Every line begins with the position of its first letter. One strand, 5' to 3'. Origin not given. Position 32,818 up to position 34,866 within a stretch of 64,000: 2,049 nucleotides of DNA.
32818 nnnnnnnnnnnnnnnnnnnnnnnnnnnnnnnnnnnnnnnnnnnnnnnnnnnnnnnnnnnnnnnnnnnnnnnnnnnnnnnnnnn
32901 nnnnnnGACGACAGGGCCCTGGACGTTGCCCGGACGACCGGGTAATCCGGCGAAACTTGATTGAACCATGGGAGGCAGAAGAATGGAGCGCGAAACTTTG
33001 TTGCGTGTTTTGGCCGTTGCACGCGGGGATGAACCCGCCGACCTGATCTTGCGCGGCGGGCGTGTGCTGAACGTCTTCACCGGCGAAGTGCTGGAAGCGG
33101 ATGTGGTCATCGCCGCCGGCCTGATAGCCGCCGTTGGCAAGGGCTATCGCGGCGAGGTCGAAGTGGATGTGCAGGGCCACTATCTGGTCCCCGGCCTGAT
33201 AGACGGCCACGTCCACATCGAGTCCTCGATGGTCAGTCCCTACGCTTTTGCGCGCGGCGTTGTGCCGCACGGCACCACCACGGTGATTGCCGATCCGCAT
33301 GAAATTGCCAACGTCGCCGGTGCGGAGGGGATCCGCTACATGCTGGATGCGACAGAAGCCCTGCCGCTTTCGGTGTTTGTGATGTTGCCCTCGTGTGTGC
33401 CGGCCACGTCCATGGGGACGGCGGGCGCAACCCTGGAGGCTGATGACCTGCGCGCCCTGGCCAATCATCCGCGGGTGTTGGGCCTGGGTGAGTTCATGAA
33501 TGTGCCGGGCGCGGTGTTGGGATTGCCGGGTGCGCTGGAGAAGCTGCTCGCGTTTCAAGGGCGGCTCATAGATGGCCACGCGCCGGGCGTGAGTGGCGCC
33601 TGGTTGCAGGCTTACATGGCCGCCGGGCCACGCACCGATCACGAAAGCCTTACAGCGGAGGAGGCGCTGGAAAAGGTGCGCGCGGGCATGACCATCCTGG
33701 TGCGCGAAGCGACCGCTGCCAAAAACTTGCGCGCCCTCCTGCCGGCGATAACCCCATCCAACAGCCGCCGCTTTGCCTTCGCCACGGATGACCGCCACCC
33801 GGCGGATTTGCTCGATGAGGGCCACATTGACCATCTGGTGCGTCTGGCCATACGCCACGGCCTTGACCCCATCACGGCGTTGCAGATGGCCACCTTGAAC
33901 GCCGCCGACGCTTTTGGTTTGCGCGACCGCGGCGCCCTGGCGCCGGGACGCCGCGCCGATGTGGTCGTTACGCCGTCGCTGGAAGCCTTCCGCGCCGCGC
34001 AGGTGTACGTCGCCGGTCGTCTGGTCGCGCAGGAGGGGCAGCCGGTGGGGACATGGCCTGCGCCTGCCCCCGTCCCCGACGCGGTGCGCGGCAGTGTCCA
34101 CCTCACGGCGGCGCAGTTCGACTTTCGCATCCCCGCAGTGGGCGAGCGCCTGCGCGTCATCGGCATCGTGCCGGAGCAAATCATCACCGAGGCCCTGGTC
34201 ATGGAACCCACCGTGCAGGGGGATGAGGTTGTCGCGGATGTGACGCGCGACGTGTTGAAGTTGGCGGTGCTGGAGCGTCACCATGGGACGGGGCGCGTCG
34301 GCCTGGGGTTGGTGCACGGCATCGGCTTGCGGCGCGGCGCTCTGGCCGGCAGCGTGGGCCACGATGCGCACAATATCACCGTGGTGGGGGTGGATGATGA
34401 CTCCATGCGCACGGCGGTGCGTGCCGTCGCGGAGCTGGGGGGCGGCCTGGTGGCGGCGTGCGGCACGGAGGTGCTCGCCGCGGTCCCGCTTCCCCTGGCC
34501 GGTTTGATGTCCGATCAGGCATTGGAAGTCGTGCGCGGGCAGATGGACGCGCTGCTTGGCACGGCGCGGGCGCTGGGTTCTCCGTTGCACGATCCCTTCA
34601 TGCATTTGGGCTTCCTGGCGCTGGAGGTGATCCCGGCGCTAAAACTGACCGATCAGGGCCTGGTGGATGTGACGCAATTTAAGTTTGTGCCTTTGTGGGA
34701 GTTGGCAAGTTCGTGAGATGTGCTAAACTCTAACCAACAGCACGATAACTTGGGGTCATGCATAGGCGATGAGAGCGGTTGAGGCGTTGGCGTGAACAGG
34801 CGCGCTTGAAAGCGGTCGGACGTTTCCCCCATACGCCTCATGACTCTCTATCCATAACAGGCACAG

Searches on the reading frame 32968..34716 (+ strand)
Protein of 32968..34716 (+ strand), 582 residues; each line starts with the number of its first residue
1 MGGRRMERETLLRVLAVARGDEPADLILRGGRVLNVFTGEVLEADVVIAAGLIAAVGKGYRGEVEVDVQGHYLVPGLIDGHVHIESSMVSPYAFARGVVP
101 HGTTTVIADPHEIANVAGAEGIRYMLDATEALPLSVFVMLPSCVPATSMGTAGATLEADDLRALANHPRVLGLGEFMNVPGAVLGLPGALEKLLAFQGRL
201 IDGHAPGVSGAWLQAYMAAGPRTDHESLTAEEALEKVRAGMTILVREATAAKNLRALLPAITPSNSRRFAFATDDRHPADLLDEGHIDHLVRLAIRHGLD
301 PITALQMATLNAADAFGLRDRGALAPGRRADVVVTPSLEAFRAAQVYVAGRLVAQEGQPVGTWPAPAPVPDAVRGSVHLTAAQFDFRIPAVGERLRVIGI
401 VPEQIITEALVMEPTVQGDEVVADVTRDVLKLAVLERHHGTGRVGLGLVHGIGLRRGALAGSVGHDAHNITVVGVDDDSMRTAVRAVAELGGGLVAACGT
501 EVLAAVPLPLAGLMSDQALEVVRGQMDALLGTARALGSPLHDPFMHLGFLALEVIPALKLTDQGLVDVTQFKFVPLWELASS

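Call 44: search_protein_families(library=pfam, proteins=[window:32968-34716:+], max_evalue=0.01)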
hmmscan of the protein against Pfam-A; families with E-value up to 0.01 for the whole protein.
window:32968-34716:+ (582 aa): 3 families
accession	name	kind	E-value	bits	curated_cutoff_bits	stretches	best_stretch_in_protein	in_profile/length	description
PF13382.11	Adenine_deam_C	-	9.3e-62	207.8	27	1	404-572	1-169/169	Adenine deaminase C-terminal domain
PF01979.26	Amidohydro_1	-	2.2e-31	109.8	25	1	72-353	1-345/345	Amidohydrolase family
PF07969.17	Amidohydro_3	-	1.3e-10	41.8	29.7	1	292-353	400-471/472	Amidohydrolase family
